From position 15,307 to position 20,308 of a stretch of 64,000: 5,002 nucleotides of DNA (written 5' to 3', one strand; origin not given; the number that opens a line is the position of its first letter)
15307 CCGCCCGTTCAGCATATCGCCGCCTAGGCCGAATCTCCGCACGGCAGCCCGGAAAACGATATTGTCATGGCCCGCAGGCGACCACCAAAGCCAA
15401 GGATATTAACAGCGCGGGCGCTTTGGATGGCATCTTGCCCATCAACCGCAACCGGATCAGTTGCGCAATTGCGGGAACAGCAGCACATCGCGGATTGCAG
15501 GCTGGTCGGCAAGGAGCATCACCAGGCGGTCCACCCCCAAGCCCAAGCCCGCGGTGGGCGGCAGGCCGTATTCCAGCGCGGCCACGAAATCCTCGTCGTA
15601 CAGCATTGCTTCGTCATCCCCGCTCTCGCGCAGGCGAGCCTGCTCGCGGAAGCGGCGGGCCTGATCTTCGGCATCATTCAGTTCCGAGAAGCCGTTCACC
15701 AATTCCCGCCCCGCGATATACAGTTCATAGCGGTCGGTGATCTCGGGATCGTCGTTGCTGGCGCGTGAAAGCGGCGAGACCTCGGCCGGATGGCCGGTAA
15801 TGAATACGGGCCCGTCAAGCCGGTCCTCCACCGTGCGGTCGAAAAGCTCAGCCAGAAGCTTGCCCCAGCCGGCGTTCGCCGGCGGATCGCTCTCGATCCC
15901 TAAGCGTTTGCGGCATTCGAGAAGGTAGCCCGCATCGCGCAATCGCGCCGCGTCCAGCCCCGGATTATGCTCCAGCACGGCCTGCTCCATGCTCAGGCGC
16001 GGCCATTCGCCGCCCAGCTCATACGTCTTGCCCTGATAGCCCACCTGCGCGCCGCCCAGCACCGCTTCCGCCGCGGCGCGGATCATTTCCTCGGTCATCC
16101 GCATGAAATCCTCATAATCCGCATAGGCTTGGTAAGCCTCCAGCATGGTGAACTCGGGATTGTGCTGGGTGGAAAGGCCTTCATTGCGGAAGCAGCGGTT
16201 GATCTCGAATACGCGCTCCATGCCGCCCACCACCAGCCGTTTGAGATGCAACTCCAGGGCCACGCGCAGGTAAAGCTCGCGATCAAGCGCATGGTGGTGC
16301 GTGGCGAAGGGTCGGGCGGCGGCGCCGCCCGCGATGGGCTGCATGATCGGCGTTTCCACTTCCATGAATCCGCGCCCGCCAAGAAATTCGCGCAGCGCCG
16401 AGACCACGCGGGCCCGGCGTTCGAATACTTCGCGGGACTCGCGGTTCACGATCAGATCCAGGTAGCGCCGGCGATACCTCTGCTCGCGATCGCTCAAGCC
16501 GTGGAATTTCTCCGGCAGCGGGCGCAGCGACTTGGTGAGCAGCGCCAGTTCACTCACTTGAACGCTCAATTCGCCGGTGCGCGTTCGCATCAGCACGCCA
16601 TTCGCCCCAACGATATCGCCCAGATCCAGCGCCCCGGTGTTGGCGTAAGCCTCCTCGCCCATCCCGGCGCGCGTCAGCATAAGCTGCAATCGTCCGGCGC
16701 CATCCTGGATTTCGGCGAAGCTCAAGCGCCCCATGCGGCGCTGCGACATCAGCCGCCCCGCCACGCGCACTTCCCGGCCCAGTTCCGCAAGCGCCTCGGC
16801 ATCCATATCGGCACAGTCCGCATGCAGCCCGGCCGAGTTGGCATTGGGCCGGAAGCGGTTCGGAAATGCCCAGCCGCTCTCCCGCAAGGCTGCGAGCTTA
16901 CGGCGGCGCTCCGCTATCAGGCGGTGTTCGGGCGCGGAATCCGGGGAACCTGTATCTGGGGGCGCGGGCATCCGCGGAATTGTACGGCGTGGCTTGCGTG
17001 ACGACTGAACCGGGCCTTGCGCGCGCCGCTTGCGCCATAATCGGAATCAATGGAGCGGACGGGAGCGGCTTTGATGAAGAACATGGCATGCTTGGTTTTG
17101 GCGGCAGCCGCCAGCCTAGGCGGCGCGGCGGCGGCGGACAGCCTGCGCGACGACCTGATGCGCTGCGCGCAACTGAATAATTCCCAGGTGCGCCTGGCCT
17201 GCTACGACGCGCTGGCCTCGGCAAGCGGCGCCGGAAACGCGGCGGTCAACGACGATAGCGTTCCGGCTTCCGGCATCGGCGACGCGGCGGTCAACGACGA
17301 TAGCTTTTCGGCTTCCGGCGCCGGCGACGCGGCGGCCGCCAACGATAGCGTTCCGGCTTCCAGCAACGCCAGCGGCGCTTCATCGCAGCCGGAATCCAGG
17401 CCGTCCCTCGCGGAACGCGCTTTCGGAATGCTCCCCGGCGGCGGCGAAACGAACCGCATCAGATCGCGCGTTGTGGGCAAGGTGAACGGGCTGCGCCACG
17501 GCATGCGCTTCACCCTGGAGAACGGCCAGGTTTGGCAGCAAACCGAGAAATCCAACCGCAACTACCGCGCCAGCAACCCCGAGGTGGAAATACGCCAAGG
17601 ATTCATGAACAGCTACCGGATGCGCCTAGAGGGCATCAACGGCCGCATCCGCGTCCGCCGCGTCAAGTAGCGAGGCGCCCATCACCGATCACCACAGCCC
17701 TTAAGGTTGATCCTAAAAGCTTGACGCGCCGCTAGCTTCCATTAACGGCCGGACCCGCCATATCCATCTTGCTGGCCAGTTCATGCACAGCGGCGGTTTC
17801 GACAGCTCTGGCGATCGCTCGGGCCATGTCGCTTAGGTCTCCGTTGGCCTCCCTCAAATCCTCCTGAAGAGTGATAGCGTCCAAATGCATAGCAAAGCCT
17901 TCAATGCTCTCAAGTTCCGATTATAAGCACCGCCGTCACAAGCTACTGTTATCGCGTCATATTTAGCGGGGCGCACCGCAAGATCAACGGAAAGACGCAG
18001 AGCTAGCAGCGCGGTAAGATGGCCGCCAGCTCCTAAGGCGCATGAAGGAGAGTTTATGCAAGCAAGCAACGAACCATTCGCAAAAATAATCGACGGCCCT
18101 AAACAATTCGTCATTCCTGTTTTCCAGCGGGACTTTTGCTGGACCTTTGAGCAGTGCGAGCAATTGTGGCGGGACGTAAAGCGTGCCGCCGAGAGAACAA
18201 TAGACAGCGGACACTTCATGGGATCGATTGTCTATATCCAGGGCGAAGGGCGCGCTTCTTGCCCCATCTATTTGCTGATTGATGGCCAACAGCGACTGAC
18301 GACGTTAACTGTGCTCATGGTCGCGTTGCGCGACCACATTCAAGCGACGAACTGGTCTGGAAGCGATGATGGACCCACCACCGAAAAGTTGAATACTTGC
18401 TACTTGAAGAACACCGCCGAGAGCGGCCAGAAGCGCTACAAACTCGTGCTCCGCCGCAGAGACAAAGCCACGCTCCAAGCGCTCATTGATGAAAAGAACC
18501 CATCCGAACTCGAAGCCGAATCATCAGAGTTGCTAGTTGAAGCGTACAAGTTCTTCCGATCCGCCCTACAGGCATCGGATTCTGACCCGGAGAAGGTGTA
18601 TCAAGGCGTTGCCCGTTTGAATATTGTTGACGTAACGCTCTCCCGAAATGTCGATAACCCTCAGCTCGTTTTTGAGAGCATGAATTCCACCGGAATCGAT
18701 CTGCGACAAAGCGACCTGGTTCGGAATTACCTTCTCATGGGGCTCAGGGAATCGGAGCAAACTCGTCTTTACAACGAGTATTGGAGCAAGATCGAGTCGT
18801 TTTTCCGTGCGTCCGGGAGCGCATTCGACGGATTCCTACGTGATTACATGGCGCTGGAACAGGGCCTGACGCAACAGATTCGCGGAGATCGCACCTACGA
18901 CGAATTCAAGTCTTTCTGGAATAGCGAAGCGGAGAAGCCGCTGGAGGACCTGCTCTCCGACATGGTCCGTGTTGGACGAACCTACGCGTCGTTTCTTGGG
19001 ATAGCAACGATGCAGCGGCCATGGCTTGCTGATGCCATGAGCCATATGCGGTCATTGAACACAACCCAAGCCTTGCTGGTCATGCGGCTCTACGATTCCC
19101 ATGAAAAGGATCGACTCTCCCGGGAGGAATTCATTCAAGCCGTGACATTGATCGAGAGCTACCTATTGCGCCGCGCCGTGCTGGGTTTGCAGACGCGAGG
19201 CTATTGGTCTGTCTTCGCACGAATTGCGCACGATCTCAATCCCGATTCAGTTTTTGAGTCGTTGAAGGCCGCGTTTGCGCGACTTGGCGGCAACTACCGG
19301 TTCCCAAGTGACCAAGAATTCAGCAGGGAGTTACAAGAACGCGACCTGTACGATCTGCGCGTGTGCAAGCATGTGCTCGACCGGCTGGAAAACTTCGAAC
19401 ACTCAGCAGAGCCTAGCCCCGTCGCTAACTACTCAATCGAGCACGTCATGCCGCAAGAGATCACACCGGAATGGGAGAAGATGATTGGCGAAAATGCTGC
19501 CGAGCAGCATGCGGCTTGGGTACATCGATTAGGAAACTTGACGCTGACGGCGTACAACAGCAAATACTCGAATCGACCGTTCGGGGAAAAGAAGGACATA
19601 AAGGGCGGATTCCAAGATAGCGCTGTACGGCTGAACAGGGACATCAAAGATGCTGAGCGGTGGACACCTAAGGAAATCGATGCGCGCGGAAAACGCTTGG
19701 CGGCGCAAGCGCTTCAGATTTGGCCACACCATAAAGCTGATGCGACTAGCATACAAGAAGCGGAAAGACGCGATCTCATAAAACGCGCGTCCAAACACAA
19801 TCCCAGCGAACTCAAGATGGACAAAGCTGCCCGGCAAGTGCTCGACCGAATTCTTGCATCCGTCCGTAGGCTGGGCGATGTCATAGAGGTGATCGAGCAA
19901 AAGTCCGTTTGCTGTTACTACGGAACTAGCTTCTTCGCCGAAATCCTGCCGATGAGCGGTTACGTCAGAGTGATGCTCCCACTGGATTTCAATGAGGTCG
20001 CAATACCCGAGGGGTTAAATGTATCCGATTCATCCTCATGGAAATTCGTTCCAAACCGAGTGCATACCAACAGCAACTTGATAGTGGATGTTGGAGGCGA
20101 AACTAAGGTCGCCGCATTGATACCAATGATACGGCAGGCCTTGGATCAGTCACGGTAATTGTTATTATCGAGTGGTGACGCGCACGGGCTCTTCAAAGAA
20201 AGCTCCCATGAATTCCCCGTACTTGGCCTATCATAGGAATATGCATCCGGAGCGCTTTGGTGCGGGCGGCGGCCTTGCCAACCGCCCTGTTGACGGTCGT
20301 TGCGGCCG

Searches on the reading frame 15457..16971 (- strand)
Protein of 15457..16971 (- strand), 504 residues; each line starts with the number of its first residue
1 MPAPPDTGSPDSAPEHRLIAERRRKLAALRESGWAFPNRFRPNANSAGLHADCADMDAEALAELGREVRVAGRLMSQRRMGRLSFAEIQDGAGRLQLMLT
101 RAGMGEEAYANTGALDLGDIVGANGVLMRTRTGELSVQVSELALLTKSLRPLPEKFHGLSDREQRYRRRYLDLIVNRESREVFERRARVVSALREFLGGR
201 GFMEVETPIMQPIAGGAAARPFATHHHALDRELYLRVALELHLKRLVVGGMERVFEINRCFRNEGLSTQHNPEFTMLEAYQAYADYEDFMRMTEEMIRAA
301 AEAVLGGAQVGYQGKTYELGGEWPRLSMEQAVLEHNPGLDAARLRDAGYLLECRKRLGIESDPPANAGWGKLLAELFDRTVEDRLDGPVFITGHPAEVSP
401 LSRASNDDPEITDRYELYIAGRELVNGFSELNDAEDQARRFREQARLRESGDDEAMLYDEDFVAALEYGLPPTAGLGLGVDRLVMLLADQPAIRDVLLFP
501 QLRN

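Call 10: search_protein_families(library=pfam, proteins=[window:15457-16971:-], max_evalue=0.001)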
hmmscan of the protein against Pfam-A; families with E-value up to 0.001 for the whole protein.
window:15457-16971:- (504 aa): 3 families
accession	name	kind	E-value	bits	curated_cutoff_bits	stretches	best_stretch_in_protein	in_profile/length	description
PF00152.25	tRNA-synt_2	-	5.3e-89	298.8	25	1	162-502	2-307/308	tRNA synthetases class II (D, K and N)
PF01336.31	tRNA_anti-codon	-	3.1e-13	49.9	27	1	68-144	1-74/75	OB-fold nucleic acid binding domain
PF01409.25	tRNA-synt_2d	-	9.2e-05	22.5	19.8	0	253-283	104-134/246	tRNA synthetases class II core domain (F)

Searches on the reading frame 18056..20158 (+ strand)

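Call 10: search_protein_families(library=pfam, proteins=[window:18056-20158:+], max_evalue=0.001)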
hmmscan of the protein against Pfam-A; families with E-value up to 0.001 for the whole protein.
window:18056-20158:+ (700 aa): 2 families
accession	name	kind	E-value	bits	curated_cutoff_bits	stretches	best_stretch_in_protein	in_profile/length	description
PF03235.19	GmrSD_N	-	2.2e-36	126.3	33.2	1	9-227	2-199/199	GmrSD restriction endonuclease, N-terminal domain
PF07510.16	GmrSD_C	-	5.2e-28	98.1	23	1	416-550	1-137/138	GmrSD restriction endonucleases, C-terminal domain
